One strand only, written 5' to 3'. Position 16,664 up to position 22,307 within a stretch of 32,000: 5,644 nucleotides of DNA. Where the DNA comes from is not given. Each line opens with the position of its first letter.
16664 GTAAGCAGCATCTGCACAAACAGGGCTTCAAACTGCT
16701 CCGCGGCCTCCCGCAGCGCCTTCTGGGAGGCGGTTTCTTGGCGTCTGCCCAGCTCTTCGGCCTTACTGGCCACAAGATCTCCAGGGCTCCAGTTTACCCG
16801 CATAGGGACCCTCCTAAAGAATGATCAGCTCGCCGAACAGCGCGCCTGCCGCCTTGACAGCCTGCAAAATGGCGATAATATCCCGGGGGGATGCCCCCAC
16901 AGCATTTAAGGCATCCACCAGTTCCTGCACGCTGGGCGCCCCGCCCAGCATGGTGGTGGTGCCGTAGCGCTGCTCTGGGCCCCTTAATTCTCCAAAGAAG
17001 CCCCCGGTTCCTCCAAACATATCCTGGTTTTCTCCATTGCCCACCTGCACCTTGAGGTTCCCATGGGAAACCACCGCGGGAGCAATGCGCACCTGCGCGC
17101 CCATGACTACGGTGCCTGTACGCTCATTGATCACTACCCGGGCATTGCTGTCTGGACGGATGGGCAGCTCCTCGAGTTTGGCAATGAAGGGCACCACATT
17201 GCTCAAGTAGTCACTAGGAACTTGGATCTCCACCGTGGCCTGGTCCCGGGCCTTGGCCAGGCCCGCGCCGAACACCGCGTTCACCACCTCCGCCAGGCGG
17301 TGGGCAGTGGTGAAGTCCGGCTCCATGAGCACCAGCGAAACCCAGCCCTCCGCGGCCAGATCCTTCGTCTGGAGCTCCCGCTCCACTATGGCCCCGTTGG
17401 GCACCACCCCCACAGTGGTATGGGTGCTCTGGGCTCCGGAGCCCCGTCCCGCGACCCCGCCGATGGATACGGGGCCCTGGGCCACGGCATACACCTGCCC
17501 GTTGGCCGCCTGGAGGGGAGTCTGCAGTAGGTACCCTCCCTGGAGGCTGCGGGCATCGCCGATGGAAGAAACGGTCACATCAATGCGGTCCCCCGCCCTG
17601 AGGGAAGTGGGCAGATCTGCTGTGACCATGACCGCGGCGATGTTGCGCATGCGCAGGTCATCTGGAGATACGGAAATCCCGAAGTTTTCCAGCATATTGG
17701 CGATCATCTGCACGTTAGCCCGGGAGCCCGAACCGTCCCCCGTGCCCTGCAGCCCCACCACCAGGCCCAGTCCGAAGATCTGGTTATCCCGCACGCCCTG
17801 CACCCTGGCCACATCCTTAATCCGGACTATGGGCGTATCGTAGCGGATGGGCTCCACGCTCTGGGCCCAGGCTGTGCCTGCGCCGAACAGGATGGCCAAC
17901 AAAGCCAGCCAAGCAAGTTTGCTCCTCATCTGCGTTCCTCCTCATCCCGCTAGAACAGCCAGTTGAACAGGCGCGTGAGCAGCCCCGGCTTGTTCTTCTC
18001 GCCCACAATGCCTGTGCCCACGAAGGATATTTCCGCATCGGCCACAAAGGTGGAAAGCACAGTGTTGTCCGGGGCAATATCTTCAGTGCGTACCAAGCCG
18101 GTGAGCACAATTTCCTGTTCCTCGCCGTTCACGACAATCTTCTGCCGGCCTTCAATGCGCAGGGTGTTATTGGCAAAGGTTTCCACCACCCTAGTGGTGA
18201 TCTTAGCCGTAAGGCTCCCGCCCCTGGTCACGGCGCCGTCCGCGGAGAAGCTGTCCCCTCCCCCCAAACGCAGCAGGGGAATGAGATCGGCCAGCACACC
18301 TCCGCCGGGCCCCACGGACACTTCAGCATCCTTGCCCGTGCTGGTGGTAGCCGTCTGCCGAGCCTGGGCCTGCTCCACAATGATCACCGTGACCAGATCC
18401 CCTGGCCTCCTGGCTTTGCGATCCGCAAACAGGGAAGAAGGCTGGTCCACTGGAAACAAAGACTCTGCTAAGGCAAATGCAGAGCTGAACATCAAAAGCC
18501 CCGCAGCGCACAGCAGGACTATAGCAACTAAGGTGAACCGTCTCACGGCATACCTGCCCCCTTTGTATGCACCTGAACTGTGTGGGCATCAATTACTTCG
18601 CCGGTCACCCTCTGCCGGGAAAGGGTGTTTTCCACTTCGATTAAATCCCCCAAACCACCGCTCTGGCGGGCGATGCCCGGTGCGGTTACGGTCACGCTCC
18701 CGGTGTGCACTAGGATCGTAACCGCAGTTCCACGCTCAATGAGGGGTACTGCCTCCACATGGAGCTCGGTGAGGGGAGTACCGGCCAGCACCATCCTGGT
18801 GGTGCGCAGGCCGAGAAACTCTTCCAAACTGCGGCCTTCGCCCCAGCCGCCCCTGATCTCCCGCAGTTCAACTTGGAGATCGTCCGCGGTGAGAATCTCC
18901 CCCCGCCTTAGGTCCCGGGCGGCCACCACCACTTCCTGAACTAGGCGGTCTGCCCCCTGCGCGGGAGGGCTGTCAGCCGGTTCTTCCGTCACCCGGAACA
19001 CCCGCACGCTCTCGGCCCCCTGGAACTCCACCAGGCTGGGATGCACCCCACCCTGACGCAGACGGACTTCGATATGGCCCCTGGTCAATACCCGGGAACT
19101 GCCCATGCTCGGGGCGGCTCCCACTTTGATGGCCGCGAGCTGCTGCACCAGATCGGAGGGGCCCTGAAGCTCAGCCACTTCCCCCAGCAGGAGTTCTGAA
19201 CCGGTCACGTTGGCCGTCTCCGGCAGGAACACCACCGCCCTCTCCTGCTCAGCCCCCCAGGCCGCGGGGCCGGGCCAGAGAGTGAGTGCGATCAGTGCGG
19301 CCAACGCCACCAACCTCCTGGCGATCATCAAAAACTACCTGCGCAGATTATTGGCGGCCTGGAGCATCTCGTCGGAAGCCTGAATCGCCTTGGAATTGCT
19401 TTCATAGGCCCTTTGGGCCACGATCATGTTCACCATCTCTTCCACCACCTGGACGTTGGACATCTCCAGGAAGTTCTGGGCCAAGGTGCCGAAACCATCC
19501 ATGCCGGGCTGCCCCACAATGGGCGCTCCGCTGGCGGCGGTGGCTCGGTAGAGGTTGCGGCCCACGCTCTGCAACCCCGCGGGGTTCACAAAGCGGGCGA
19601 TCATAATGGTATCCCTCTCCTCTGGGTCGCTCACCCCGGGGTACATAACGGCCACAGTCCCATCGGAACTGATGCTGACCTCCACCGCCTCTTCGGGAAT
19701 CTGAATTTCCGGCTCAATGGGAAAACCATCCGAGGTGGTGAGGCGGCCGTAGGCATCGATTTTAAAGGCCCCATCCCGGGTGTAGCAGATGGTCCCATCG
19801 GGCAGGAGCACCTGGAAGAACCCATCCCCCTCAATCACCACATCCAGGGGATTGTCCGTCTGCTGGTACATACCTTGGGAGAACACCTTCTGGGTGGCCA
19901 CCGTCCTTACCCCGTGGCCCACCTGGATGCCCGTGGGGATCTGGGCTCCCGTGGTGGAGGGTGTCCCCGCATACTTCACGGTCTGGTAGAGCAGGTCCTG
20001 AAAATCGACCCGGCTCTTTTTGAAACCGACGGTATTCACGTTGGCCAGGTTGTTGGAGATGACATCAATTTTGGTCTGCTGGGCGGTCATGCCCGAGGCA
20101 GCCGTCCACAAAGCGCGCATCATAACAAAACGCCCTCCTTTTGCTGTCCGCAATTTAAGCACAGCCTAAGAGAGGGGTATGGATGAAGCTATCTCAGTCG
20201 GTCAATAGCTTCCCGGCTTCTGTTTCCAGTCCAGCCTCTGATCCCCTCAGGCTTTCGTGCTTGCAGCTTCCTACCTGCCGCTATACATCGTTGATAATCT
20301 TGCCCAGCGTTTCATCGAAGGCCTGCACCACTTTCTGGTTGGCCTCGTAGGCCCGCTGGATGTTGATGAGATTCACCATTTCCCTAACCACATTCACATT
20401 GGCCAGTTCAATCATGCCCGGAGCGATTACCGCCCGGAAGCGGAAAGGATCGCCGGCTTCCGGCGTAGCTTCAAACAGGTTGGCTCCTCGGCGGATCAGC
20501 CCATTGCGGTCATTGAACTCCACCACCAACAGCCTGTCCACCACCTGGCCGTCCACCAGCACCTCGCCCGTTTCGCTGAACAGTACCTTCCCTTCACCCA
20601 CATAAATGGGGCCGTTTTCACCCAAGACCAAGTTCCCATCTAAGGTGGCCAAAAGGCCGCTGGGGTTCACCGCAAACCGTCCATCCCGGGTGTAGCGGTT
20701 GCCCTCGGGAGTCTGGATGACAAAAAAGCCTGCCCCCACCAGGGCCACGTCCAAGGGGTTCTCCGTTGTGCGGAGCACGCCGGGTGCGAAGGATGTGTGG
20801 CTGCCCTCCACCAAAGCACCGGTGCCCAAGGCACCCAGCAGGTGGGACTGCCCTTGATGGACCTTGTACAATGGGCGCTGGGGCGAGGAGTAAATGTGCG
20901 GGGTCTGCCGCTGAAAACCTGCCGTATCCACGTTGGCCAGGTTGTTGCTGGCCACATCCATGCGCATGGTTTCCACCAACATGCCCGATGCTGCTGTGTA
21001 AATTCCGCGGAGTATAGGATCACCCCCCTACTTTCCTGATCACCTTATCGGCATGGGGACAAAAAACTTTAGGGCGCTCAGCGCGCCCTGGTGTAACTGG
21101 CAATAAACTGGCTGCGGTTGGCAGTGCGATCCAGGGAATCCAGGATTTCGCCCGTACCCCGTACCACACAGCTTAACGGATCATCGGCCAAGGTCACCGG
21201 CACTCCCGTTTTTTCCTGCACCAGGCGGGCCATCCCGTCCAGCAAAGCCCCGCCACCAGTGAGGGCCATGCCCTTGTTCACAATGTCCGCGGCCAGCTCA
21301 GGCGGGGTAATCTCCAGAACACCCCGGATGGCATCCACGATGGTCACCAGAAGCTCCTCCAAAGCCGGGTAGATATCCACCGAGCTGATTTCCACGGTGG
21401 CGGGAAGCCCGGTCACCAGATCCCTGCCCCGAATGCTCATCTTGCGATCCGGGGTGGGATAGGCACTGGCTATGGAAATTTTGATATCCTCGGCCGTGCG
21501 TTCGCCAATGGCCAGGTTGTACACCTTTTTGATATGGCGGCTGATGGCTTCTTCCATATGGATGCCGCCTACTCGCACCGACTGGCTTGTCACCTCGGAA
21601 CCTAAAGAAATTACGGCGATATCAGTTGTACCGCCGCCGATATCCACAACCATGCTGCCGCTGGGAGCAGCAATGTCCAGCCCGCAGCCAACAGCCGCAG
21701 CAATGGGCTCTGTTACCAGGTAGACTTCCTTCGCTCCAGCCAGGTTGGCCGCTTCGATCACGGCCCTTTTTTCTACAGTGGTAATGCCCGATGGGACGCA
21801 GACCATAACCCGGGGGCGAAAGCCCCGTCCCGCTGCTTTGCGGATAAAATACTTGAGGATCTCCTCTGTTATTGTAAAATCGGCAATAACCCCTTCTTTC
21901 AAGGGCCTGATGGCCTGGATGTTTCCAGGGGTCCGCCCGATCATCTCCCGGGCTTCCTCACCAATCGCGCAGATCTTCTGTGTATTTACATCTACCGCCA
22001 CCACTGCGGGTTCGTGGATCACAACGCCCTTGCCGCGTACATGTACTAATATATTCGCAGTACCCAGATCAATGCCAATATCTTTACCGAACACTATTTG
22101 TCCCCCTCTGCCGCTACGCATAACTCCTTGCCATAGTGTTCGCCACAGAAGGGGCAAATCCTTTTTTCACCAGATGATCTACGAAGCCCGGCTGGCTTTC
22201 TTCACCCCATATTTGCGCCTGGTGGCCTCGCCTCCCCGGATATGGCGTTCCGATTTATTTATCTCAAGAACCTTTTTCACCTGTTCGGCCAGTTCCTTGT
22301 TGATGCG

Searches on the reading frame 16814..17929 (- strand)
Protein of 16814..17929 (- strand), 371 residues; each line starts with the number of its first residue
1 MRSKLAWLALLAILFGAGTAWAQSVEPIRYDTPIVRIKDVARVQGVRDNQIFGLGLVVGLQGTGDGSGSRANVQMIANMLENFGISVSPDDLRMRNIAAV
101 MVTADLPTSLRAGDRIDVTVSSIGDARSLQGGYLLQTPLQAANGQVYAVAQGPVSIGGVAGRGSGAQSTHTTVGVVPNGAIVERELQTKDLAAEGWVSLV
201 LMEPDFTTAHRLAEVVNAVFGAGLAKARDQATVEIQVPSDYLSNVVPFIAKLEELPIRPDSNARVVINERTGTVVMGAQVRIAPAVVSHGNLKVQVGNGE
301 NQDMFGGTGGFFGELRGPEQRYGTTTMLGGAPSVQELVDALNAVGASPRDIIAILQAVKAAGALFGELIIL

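Call 12: search_protein_families(library=pfam, proteins=[window:16814-17929:-], max_evalue=0.001)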
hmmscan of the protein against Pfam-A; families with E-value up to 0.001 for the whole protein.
window:16814-17929:- (371 aa): 1 family
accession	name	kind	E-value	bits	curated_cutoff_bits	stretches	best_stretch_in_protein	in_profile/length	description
PF02119.21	FlgI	-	2.6e-119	398.6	25.3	1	36-370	1-343/343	Flagellar P-ring protein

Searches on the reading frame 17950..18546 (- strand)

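Call 12: search_protein_families(library=pfam, proteins=[window:17950-18546:-], max_evalue=0.001)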
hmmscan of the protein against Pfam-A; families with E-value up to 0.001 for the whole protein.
window:17950-18546:- (198 aa): 1 family
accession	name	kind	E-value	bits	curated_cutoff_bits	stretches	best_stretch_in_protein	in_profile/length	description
PF02107.21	FlgH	-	2.9e-47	160.9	27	1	28-197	5-170/172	Flagellar L-ring protein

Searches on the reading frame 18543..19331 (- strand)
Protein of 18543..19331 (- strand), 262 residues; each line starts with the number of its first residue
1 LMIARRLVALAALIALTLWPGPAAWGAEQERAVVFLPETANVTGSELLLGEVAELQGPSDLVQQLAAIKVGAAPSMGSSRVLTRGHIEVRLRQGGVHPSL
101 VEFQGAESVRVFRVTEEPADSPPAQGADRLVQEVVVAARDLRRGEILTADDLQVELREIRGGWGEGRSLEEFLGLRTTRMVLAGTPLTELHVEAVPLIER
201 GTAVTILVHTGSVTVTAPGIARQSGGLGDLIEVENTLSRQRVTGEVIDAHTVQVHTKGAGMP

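Call 12: search_protein_families(library=pfam, proteins=[window:18543-19331:-], max_evalue=0.001)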
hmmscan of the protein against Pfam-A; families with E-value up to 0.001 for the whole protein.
window:18543-19331:- (262 aa): 2 families
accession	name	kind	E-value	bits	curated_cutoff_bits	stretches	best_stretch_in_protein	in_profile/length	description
PF13144.11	ChapFlgA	-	3.9e-27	95.1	23.8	1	133-254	2-122/122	Chaperone for flagella basal body P-ring formation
PF08666.17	SAF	-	9.5e-09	36.1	21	1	133-192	2-62/63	SAF domain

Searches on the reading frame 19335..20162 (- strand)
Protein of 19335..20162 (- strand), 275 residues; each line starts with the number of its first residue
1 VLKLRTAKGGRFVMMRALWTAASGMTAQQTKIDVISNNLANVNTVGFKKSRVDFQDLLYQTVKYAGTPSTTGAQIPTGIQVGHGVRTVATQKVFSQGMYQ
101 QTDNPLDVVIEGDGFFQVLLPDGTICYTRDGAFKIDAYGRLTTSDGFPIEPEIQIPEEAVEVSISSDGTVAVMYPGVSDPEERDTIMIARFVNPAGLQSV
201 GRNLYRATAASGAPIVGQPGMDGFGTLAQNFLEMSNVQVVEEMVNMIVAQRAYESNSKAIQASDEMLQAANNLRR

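Call 12: search_protein_families(library=pfam, proteins=[window:19335-20162:-], max_evalue=0.001)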
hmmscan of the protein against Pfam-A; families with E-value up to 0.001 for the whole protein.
window:19335-20162:- (275 aa): 3 families
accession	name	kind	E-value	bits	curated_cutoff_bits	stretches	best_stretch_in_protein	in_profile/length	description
PF22692.1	LlgE_F_G_D1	-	6.8e-27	93.8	27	1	110-172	2-64/64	Flagellar hook protein FlgE/F/G D1 domain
PF06429.18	Flg_bbr_C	-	1.8e-21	75.8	23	1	228-273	1-46/46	Flagellar basal body rod FlgEFG protein C-terminal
PF00460.25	Flg_bb_rod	-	8.1e-14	51.7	20.7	1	20-48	3-31/31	Flagella basal body rod protein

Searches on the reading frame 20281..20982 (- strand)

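Call 81: search_protein_families(library=pfam, proteins=[window:20281-20982:-], max_evalue=0.00001)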
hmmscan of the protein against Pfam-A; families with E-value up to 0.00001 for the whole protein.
window:20281-20982:- (233 aa): 3 families
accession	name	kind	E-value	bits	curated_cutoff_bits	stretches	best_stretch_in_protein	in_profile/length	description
PF06429.18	Flg_bbr_C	-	3e-18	65.5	23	1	188-231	2-45/46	Flagellar basal body rod FlgEFG protein C-terminal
PF22692.1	LlgE_F_G_D1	-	2.5e-10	40.8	27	1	80-140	1-61/64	Flagellar hook protein FlgE/F/G D1 domain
PF00460.25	Flg_bb_rod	-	7.5e-07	29.4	20.7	1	7-24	14-31/31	Flagella basal body rod protein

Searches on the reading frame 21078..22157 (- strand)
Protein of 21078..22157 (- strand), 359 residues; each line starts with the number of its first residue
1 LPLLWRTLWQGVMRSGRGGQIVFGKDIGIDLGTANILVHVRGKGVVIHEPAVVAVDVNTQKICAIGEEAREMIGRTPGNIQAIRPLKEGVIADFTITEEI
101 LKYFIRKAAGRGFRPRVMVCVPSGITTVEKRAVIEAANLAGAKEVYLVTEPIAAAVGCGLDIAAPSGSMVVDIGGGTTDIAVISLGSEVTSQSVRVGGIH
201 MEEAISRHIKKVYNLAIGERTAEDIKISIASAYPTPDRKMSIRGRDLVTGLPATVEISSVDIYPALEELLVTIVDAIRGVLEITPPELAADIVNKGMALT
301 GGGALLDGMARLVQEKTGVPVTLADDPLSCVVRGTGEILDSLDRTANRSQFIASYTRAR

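Call 81: search_protein_families(library=pfam, proteins=[window:21078-22157:-], max_evalue=0.00001)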
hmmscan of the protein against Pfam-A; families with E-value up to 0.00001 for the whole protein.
window:21078-22157:- (359 aa): 3 families
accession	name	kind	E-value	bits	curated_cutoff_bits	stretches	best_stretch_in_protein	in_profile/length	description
PF06723.19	MreB_Mbl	-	8.5e-133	442.7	27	1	25-344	2-324/327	MreB/Mbl protein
PF14450.12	FtsA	-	8.4e-13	49.2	31.8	1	169-324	1-110/127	Cell division protein FtsA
PF00012.26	HSP70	-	2.9e-12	46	20.6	1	117-214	136-239/599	Hsp70 protein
